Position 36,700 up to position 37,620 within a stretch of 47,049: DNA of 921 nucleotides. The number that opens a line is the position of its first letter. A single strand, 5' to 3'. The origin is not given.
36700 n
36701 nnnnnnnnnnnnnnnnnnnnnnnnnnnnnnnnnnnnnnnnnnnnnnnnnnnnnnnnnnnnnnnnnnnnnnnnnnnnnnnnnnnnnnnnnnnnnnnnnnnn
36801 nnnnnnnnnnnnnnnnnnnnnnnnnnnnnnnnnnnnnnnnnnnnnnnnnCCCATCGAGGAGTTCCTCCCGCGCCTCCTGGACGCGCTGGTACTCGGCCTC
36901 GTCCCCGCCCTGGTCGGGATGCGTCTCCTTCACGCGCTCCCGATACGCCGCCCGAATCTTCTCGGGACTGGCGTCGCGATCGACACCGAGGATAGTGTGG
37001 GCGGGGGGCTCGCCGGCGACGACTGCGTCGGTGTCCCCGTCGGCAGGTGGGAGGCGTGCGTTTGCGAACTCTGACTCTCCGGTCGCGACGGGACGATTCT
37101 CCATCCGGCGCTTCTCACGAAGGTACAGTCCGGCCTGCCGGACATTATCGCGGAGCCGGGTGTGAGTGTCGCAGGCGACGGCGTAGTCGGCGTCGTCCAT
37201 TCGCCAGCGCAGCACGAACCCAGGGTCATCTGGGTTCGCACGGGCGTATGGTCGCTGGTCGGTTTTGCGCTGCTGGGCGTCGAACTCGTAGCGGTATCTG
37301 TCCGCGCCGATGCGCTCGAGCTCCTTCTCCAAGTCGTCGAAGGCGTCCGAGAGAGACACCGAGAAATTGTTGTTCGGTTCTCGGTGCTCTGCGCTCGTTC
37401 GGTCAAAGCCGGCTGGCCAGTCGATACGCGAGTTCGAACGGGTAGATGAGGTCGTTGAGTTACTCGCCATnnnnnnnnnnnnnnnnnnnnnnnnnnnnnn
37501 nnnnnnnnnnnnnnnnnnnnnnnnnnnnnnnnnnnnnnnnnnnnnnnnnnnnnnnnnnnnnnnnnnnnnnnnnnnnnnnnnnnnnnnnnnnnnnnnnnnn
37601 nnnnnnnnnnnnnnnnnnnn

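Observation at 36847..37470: Virus-encoded J-domain protein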

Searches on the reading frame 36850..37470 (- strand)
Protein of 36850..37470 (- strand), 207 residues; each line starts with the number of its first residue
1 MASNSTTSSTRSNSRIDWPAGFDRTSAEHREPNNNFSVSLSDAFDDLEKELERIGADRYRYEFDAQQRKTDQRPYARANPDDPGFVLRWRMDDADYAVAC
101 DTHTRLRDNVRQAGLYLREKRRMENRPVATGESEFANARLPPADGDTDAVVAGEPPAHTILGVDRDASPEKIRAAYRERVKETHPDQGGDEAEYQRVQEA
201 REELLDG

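Call 4: search_protein_families(library=pfam, proteins=[window:36850-37470:-], max_evalue=1)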
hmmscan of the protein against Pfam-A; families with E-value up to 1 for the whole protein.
window:36850-37470:- (207 aa): 1 family
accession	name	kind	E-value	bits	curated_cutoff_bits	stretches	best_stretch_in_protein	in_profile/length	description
PF00226.36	DnaJ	-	3.1e-10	40.4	27.8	1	158-206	3-55/63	DnaJ domain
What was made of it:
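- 36850..37002 (-): J domain (residues 157-207), helices I-III, no helix IV. PF00226 at 40.4 bits against a cut-off of 27.8 (call 4).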

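Call 5: search_protein_families(library=ncbifam, proteins=[window:36850-37470:-], max_evalue=1)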
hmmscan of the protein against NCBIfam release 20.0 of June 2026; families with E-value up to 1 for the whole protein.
window:36850-37470:- (207 aa): 13 families
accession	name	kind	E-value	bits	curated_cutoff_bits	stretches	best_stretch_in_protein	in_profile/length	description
TIGR02349.1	DnaJ_bact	equivalog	3.3e-08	33.3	377.2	1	159-206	4-55/354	molecular chaperone DnaJ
NF010871.0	PRK14278.1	equivalog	6.7e-06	25.2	502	1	159-200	7-48/378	molecular chaperone DnaJ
NF008035.0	PRK10767.1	subfamily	7.7e-05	21.9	338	1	159-204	8-57/374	molecular chaperone DnaJ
NF010894.0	PRK14301.1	equivalog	0.0001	21.4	548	1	159-202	8-52/373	chaperone protein DnaJ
NF010872.0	PRK14279.1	equivalog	0.00014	21.1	556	1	161-204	15-62/394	molecular chaperone DnaJ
NF037946.1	terminal_TopJ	equivalog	0.00096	17.7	300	1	160-194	10-47/810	terminal organelle assembly protein TopJ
NF006948.0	PRK09430.1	equivalog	0.0016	18.1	162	1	157-187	202-232/267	co-chaperone DjlA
NF010892.0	PRK14299.1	equivalog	0.0049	16.1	392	1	159-199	8-51/291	chaperone protein DnaJ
NF010885.0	PRK14292.1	equivalog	0.006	15.6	585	1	159-201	6-51/371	chaperone protein DnaJ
TIGR03835.1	termin_org_DnaJ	equivalog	0.017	13.5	512.25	1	160-193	7-39/871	terminal organelle assembly protein TopJ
NF010874.0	PRK14281.1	equivalog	0.019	14.1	619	1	159-201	7-53/397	chaperone protein DnaJ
NF033603.1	mini-MOMP_1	subfamily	0.021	14.6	75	1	33-72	12-50/63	mini-MOMP protein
NF050028.1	CldAdptActJ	equivalog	0.038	14.5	150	1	159-190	6-37/93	cold adaptation protein ActJcold adaptation protein ActJ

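Call 6: search_protein_families(library=phrogs, proteins=[window:36850-37470:-], max_evalue=0.1)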
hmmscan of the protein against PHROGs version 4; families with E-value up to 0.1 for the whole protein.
window:36850-37470:- (207 aa): 7 families
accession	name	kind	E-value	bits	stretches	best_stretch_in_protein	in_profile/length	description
phrog_9210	-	unknown function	2.3e-61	208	1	11-206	5-201/204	-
phrog_14336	-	unknown function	7.8e-08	33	1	159-206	8-58/363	-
phrog_13942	-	unknown function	2.1e-07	31.5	1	157-204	17-64/336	-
phrog_11153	-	unknown function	0.00038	21.2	1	156-190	6-40/337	-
phrog_2778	-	unknown function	0.0015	19.4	1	159-206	39-88/239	-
phrog_14537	-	unknown function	0.016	15.7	1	157-202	230-276/295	-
phrog_31004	-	unknown function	0.1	13.9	0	159-197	5-44/156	-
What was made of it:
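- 36847..37470 (-): CDS of the J-domain protein (207 aa plus stop). Full-length match to phrog_9210, E 2.3e-61 (call 6).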

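Call 9: search_dna_similar(query=window:36850-37470:-, collection=phages, mode=protein, max_rows=40, max_evalue=0.001)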
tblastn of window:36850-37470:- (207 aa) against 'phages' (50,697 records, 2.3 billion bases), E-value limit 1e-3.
Records with a match: 79; places in all: 79; records where one place covers at least 80% of the query: 70.
Best place of each record, by identity: <60% 79.
By first word of the organism name: Microbacterium 32; Gordonia 25; Mycobacterium 7; Haloarcula 2; Halorubrum 2; Synechococcus 2; Erythrobacter 2; Caulobacter 2; uncultured 2; Bacillus 2; and 1 more.
By host as written in the record: Gordonia terrae 3612 24; Microbacterium foliorum NRRL B-24224 21; Microbacterium foliorum NRRL B-24224 SEA 7; - 4; Microbacterium paraoxydans NRRL B-14843 3; Haloarcula californiae 2; Mycobacterium abscessus strain BWH-C 2; Caulobacter crescentus 2; and 13 more.
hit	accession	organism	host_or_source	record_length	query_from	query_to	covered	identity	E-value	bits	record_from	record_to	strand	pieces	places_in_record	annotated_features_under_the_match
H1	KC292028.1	Haloarcula californiae tailed virus 2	Haloarcula californiae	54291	16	205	92%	45.8%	1e-43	160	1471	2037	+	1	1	5: DnaJ-like protein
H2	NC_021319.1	Haloarcula californiae tailed virus 2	Haloarcula californiae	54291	16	205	92%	45.8%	1e-43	160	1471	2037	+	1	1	5: DnaJ-like protein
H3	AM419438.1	Halorubrum virus BJ1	hypersaline lake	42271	16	205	92%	40.4%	1e-27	114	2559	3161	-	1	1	hypothetical protein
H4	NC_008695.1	Halorubrum virus BJ1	hypersaline lake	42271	16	205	92%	40.4%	1e-27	114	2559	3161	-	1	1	J domain-containing protein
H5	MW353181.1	Mycobacterium phage phiT46-1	Mycobacterium abscessus strain BWH-C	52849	18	206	91%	29.8%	1e-8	60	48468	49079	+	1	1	68: Dna-J like chaperonin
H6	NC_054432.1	Mycobacterium phage phiT46-1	Mycobacterium abscessus strain BWH-C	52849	18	206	91%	29.8%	1e-8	60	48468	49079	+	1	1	68: Dna-J like chaperonin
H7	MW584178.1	Mycobacterium phage prophiGD21-3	Mycobacterium abscessus GD21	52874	18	206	91%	29.8%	1e-8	60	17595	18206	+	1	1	33: DnaJ-like chaperonin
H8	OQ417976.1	Mycobacterium phage prophiT46-1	Mycobacterium abscessus T46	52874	18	206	91%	29.8%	1e-8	60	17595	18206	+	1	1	33: DnaJ-like chaperonin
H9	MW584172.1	Mycobacterium phage prophiGD24-2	Mycobacterium abscessus GD24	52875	18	206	91%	29.8%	1e-8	60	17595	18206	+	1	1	33: DnaJ-like chaperonin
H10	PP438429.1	Synechococcus phage Ssp-JY39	Synechococcus sp.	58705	16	205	92%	27.8%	6e-7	55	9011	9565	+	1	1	molecular chaperone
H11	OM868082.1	Synechococcus phage Yong-M2-251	Synechococcus sp. PCC 7002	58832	16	205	92%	27.8%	6e-7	55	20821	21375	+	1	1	hypothetical protein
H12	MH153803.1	Microbacterium phage Hyperion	Microbacterium foliorum NRRL B-24224 SEA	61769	17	204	91%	28.1%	4e-7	56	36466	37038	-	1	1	48: hypothetical protein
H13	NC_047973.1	Microbacterium phage Hyperion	Microbacterium foliorum NRRL B-24224 SEA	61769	17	204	91%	28.1%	4e-7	56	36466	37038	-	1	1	48: hypothetical protein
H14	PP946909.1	Microbacterium phage Judebell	Microbacterium foliorum str. NRRL ...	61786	17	206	92%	27.7%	5e-8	58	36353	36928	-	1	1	DnaJ-like chaperonin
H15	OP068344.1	Microbacterium phage Zagie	Microbacterium foliorum NRRL B-24224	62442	17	206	92%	27.7%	6e-8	58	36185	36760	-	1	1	48: DnaJ-like chaperonin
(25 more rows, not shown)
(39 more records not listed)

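Call 10: get_annotated_region(hit=H1, flank=6000)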
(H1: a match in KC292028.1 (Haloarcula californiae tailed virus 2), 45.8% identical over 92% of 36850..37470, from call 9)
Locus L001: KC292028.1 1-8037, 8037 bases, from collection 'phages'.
description: Halovirus HCTV-2, complete genome.
organism: Haloarcula californiae tailed virus 2 (NCBI taxid 1273747)
taxonomy: Viruses; Duplodnaviria; Heunggongvirae; Uroviricota; Caudoviricetes; Saparoviridae; Samsavirus; Samsavirus HCTV2
host: Haloarcula californiae; source: -; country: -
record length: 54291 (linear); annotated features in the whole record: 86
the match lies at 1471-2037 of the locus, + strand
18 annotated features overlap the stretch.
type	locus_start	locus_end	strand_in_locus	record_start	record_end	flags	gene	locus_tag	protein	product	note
CDS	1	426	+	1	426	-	1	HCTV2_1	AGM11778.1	hypothetical protein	-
CDS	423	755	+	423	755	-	2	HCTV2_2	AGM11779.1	hypothetical protein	-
CDS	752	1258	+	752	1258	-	3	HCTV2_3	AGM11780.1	hypothetical protein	-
CDS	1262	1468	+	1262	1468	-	4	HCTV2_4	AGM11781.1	hypothetical protein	-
CDS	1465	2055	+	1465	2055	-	5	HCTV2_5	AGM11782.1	DnaJ-like protein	-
CDS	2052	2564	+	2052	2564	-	6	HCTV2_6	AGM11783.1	hypothetical protein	-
CDS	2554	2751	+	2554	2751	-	7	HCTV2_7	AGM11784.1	hypothetical protein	-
CDS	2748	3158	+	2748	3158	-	8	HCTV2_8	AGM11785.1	hypothetical protein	-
CDS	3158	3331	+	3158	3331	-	9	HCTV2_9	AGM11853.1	hypothetical protein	-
CDS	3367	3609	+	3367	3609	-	10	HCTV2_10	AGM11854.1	hypothetical protein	-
CDS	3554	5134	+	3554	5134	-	11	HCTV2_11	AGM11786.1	hypothetical protein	ParB-like nuclease and AdoMet-MTase domains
CDS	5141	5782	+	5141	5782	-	12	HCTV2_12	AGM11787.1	AdoMet-MTase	-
CDS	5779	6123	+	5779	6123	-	13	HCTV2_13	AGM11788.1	hypothetical protein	-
CDS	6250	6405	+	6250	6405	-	14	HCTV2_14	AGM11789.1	hypothetical protein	-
CDS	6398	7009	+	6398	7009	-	15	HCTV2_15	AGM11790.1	hypothetical protein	-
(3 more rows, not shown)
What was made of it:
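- Closest known: HCTV-2 gp5. Different: The neighbours differ in HCTV-2 (call 10).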

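Call 11: get_annotated_region(hit=H4, flank=6000)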
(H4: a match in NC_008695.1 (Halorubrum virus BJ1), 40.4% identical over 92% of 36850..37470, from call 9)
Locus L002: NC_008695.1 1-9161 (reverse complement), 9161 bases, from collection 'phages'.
description: Archaeal BJ1 virus complete genome.
organism: Halorubrum virus BJ1 (NCBI taxid 416419)
taxonomy: Viruses; Duplodnaviria; Heunggongvirae; Uroviricota; Caudoviricetes; Kirjokansivirales; Graaviviridae; Beejeyvirus; Beejeyvirus BJ1
host: -; source: hypersaline lake; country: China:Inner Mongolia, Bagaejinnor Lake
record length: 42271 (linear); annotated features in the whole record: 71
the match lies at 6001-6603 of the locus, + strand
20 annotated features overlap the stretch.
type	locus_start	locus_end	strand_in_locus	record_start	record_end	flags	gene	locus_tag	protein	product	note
CDS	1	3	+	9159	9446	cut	-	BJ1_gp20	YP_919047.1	transcriptional regulator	ORF20; possible Mn-dependent repressor protein with a winged helix DNA binding domain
CDS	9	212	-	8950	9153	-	-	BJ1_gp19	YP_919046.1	hypothetical protein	ORF19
CDS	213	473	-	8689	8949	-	-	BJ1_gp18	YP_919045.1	hypothetical protein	ORF18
CDS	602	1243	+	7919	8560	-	-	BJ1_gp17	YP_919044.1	hypothetical protein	ORF17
CDS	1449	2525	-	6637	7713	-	-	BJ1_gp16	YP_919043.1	AAA family ATPase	ORF16; probable DNA polymerase, part of the CDC-6 superfamily of NTPases involved in DNA replication, recombination and ...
CDS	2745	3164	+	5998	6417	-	-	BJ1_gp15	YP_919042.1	hypothetical protein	ORF15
CDS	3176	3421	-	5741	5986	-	-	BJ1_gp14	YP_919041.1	hypothetical protein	ORF14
CDS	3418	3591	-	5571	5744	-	-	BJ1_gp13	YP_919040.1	hypothetical protein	ORF13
CDS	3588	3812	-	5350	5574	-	-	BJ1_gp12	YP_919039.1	hypothetical protein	ORF12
CDS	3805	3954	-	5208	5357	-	-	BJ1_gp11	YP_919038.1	hypothetical protein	ORF11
CDS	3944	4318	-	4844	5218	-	-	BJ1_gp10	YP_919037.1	hypothetical protein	ORF10; might contain a SWIM zinc finger capable of mediation DNA or protein interactions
CDS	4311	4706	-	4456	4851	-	-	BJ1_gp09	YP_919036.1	hypothetical protein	ORF9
CDS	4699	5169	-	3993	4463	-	-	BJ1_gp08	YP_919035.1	hypothetical protein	ORF8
CDS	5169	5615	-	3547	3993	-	-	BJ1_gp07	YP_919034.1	hypothetical protein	ORF7; Valine start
CDS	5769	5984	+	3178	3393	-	-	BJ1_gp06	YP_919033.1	hypothetical protein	ORF6; possibly belonging to a family of metal regulated homodimeric repressors with a winged helix DNA binding domain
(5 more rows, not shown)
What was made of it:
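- Closest known: HCTV-2 gp5. Same: The hallmark motifs are shared, both are haloarchaeal tailed viruses, and in BJ1 the gene also follows a small wHTH gene near a Cdc6 gene (call 11).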

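Call 13: search_solved_structures(query=window:36850-37470:-, max_evalue=1, show_alignments=2)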
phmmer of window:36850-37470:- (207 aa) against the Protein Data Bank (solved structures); distinct sequences matched with E-value up to 1: 46.
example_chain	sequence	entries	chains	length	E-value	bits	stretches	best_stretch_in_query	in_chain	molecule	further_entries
2och_A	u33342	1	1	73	0.00029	24.1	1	154-206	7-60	Hypothetical protein dnj-12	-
2dmx_A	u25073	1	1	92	0.00075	22.8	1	157-204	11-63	DnaJ homolog subfamily B member 8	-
6u3r_A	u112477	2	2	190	0.00096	22.4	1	158-205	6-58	DnaJ homolog subfamily B member 6,DnaJ homolog subfamily B member 6 | DnaJ homolog subfamily B member 6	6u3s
8iuf_E6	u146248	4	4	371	0.0018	21.6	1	159-204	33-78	NDUEG6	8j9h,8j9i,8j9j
6iws_A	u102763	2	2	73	0.002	21.4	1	157-195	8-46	DnaJ homolog subfamily A member 3, mitochondrial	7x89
6jzb_A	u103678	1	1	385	0.0021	21.3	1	160-206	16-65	Chaperone protein DnaJ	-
2lo1_A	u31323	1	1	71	0.0021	21.3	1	155-206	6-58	DnaJ homolog subfamily A member 1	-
2m6y_A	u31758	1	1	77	0.0023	21.2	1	154-206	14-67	DnaJ homolog subfamily A member 1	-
1bqz_A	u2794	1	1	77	0.0027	21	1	158-206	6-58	DNAJ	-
2dn9_A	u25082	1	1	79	0.0028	20.9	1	158-194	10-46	DnaJ homolog subfamily A member 3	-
2cug_A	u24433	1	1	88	0.0032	20.7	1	156-196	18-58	mKIAA0962 protein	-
6yxx_BK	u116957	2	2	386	0.0034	20.6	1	159-195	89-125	Chaperone protein DNAj, putative | mL77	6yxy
6hix_BK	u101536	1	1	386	0.0035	20.6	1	159-195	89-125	Chaperone protein DNAj, putative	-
9dyv_A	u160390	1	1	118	0.0048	20.1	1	154-200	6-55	Chaperone protein DnaJ 2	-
7aoi_BK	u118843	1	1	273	0.0051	20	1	160-195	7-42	Chaperone protein DNAj, putative,mL77,Chaperone protein DNAj, putative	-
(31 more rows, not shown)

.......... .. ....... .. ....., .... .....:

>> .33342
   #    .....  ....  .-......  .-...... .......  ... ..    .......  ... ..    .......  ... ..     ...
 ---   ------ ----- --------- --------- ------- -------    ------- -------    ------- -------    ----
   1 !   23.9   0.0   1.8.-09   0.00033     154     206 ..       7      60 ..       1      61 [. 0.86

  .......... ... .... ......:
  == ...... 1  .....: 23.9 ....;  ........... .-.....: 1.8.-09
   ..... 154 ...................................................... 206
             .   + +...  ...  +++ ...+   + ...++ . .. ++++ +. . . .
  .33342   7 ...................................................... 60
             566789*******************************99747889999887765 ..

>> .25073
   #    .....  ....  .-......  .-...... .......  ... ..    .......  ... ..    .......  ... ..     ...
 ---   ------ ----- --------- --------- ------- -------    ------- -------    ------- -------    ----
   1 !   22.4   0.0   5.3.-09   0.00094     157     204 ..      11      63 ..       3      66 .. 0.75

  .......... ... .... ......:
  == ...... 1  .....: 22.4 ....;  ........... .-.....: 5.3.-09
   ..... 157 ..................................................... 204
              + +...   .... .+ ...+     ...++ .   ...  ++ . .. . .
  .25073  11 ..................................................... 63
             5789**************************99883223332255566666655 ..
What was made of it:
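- Closest known: Polyomavirus large and small T antigens. Same: Weak J-domain sequence hits were found to 1gh6_A and 2pf4_E (call 13).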

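Call 17: get_annotated_region(hit=H5, flank=4000)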
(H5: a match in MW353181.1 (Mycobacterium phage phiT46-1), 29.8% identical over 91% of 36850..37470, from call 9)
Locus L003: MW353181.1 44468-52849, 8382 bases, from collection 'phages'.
description: Mycobacterium phage phiT46-1, complete genome.
organism: Mycobacterium phage phiT46-1 (NCBI taxid 2775045)
taxonomy: Viruses; Duplodnaviria; Heunggongvirae; Uroviricota; Caudoviricetes; Mycoabscvirus; Mycoabscvirus phiT46-1
host: Mycobacterium abscessus strain BWH-C; source: -; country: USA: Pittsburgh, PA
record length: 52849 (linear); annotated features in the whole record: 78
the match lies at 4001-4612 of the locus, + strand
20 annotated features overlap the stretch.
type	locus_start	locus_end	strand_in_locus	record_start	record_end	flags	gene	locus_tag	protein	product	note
CDS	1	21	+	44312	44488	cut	59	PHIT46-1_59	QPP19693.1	hypothetical protein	-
CDS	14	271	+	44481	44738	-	60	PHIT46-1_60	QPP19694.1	NrdH-like glutaredoxin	-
CDS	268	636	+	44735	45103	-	61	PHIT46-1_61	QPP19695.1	hypothetical protein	-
CDS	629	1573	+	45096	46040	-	62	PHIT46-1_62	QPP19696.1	hypothetical protein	-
CDS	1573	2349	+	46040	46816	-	63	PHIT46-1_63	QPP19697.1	replication initiator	-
CDS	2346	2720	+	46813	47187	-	64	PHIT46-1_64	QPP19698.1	hypothetical protein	-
CDS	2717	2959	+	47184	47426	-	65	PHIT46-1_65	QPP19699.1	hypothetical protein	-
CDS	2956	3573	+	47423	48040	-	66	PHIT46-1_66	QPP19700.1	RuvC-like resolvase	-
CDS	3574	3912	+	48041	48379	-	67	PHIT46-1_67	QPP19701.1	WhiB family transcription factor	-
CDS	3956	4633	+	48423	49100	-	68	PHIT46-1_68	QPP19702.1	Dna-J like chaperonin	-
CDS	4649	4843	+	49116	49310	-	69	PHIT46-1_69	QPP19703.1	hypothetical protein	-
CDS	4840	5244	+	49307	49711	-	70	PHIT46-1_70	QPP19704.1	hypothetical protein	-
CDS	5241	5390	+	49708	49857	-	71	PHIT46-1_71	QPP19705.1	hypothetical protein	-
CDS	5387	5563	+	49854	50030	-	72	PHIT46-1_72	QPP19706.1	hypothetical protein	-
CDS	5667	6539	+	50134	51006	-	73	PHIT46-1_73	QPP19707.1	hypothetical protein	-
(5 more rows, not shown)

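Call 18: get_annotated_region(hit=H14, flank=4000)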
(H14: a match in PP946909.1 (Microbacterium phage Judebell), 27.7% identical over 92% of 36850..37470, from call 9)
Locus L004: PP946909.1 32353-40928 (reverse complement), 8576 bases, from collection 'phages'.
description: Microbacterium phage Judebell, complete genome.
organism: Microbacterium phage Judebell (NCBI taxid 3230835)
taxonomy: Viruses; Duplodnaviria; Heunggongvirae; Uroviricota; Caudoviricetes; Squashvirus
host: Microbacterium foliorum str. NRRL B-24224; source: grass; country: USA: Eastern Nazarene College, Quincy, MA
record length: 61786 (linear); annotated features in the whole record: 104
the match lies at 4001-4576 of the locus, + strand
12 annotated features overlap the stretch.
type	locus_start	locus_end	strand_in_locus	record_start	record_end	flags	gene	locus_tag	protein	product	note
CDS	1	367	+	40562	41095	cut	-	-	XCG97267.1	HNH endonuclease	54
CDS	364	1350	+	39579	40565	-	-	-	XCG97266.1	DNA recombinase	53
CDS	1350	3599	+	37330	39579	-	-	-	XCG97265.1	exonuclease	52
CDS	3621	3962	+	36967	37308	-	-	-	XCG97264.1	hypothetical protein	51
CDS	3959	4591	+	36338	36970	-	-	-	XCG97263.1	DnaJ-like chaperonin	50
CDS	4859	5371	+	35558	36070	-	-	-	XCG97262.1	hypothetical protein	48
CDS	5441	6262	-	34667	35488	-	-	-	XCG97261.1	endolysin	47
CDS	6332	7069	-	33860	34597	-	-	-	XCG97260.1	hypothetical protein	46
CDS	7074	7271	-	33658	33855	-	-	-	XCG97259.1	hypothetical protein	45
CDS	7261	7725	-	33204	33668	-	-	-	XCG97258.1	hypothetical protein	44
CDS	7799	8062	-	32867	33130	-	-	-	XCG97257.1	hypothetical protein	43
CDS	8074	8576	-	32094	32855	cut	-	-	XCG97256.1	hypothetical protein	42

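Call 19: get_annotated_region(hit=H10, flank=4000)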
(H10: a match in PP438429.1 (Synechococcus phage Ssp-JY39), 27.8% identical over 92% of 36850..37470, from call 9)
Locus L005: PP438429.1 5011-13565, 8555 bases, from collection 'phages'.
description: Synechococcus phage Ssp-JY39, complete genome.
organism: Synechococcus phage Ssp-JY39 (NCBI taxid 3128157)
taxonomy: Viruses; Duplodnaviria; Heunggongvirae; Uroviricota; Caudoviricetes
host: Synechococcus sp.; source: China; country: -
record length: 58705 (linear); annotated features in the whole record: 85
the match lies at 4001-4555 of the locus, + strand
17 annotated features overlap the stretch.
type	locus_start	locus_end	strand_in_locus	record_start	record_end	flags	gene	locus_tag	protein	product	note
CDS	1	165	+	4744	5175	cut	-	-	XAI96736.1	hypothetical protein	-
CDS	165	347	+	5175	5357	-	-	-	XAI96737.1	hypothetical protein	-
CDS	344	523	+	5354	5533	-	-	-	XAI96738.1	hypothetical protein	-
CDS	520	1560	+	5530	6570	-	-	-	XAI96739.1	hypothetical protein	-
CDS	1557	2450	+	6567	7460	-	-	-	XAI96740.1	recombination protein Bet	bet lambda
CDS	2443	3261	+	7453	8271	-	-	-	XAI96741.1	hypothetical protein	-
CDS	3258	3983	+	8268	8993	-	-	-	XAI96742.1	hypothetical protein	-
CDS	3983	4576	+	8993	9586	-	-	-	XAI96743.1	molecular chaperone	-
CDS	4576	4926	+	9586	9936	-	-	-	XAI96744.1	HNHc protein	-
CDS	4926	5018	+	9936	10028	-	-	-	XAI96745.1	hypothetical protein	-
CDS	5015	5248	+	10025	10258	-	-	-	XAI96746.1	hypothetical protein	-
CDS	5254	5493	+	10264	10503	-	-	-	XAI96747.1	hypothetical protein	-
CDS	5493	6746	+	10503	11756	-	-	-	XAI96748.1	hypothetical protein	-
CDS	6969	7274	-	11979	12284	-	-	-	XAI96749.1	hypothetical protein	-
CDS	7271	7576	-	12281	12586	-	-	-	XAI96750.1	hypothetical protein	-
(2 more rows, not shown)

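Call 22: search_solved_structures(query=A3, max_evalue=10)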
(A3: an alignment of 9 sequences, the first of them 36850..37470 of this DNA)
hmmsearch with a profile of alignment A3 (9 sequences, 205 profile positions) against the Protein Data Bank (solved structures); distinct sequences matched with E-value up to 10: 70 (the best 60 are shown).
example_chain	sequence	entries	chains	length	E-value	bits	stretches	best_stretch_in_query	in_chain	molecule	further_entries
2ys8_A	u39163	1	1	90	4.3e-08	36.1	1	139-203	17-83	Rab-related GTP-binding protein RabJ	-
2och_A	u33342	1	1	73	1.4e-07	34.4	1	148-203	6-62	Hypothetical protein dnj-12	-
4rwu_A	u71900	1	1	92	5.1e-07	32.6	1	147-201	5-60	Protein SIS1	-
8eod_A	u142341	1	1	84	5.3e-07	32.5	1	148-201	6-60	Protein SIS1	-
6d6x_A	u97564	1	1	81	6.6e-07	32.2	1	149-201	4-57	Type II HSP40 co-chaperone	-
1hdj_A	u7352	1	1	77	1.6e-06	30.9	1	154-201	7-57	HUMAN HSP40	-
2m6y_A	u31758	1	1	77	2.2e-06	30.5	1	147-203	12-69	DnaJ homolog subfamily A member 1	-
2lo1_A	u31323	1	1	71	2.6e-06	30.2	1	148-203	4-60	DnaJ homolog subfamily A member 1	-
1bqz_A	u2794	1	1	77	3.9e-06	29.7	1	151-203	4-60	DNAJ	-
6z5n_A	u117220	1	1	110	4e-06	29.6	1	154-201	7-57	DnaJ homolog subfamily B member 1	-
6jmg_A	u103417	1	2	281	4.2e-06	29.6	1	150-203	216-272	DnaJ homolog subfamily C member 27-A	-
5nro_B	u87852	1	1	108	8.4e-06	28.6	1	151-203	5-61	Chaperone protein DnaJ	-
1bq0_A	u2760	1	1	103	8.8e-06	28.5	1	151-203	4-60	DNAJ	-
8e2o_A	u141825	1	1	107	9e-06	28.5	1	149-203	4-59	Isoform 2 of DnaJ homolog subfamily A member 1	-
1xbl_A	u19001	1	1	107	9.8e-06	28.4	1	151-203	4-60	DNAJ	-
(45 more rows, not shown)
